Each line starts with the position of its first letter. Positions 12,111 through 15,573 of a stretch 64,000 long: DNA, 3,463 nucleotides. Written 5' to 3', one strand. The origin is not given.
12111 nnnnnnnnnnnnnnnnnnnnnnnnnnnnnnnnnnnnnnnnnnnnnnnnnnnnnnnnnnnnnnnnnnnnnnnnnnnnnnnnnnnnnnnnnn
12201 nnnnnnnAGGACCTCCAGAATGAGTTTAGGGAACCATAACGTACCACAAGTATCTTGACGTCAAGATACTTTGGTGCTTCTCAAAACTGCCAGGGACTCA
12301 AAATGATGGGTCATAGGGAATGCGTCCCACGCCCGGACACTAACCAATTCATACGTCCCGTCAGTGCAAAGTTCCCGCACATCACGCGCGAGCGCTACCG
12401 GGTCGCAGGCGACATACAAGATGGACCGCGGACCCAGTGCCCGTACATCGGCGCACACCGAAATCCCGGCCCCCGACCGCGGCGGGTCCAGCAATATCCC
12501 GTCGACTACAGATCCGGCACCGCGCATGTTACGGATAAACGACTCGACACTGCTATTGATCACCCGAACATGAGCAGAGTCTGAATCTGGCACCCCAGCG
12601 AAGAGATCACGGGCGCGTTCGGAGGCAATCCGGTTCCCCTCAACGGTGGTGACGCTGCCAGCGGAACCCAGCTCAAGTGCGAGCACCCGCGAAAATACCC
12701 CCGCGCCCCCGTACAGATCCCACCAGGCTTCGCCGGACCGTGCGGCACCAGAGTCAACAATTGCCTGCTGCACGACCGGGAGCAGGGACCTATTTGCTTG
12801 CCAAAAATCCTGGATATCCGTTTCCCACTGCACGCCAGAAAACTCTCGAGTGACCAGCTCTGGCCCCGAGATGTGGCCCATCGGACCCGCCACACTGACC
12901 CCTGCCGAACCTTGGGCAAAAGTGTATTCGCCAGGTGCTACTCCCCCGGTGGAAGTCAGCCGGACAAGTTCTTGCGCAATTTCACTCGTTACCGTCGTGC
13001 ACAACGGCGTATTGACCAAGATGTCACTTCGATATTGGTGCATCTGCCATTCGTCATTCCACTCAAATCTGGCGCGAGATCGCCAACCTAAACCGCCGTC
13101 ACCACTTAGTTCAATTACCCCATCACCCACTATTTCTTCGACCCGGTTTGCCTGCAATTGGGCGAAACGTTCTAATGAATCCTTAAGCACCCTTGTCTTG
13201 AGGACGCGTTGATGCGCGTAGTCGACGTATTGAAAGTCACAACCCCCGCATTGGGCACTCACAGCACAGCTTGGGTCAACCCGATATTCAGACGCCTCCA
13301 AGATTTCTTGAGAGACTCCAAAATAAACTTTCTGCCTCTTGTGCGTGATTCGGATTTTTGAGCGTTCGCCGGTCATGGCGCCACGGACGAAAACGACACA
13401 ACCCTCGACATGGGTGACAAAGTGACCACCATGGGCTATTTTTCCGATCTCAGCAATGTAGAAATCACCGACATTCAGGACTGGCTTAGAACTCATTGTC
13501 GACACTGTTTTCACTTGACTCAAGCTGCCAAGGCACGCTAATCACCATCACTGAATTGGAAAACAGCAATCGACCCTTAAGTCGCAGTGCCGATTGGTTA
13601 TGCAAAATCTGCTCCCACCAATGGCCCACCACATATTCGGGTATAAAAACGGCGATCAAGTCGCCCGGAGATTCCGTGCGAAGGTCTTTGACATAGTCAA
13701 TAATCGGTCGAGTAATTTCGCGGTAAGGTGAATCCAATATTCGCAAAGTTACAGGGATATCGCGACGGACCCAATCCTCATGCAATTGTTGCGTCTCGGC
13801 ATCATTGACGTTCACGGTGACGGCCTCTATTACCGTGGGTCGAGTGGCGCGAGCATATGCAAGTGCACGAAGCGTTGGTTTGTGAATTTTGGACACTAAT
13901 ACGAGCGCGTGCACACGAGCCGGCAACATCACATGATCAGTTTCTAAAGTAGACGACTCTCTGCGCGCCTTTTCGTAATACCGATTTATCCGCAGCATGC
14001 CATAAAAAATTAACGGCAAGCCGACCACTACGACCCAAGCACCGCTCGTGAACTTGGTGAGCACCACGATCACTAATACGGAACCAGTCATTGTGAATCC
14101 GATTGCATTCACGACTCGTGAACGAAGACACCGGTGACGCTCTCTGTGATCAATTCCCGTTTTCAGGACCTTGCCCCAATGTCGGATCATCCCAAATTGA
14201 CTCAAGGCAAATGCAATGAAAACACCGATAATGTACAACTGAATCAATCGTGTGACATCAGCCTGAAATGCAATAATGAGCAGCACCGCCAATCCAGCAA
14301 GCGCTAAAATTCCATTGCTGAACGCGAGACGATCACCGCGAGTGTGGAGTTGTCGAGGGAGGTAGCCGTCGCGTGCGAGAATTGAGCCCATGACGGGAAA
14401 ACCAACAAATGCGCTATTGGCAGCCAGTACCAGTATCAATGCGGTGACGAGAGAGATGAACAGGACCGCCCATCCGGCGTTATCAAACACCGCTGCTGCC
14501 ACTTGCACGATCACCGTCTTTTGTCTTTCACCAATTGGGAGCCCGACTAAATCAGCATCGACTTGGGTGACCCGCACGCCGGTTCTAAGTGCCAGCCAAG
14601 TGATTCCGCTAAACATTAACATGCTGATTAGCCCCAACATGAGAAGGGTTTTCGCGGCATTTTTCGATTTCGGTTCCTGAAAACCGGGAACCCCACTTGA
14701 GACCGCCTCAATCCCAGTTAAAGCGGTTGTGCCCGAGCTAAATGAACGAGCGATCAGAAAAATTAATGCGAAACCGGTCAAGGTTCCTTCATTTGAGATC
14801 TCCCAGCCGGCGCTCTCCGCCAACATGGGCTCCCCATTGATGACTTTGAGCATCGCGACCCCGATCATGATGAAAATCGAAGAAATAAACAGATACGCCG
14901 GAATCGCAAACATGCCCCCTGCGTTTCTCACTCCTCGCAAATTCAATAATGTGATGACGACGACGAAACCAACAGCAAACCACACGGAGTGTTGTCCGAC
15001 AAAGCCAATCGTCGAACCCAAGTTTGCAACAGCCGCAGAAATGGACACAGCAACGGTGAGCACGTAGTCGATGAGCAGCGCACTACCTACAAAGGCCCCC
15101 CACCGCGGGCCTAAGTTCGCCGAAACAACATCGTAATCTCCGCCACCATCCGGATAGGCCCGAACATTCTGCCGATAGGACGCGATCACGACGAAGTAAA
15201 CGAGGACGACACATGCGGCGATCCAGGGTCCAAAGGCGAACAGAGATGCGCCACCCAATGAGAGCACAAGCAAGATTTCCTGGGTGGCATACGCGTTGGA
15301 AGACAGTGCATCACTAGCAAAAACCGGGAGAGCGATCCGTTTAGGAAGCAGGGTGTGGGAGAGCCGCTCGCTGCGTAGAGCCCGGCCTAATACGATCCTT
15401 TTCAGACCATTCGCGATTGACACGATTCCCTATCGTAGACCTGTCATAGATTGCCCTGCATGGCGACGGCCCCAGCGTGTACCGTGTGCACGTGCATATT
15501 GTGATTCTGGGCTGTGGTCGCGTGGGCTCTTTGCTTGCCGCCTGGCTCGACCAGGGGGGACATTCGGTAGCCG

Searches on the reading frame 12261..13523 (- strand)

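Call 33: search_protein_families(library=pfam, proteins=[window:12261-13523:-], max_evalue=0.00001)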
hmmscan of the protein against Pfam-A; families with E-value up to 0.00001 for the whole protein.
window:12261-13523:- (420 aa): 1 family
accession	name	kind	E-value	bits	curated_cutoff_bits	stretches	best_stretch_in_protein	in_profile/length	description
PF05958.17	tRNA_U5-meth_tr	-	1.2e-08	34.9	23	1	340-414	284-354/357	tRNA (Uracil-5-)-methyltransferase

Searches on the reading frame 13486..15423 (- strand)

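Call 33: search_protein_families(library=pfam, proteins=[window:13486-15423:-], max_evalue=0.00001)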
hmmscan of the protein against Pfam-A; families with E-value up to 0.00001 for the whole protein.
window:13486-15423:- (645 aa): 1 family
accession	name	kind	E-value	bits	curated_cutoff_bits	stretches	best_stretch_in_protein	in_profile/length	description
PF13520.12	AA_permease_2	-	5e-26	92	27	1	40-453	15-404/427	Amino acid permease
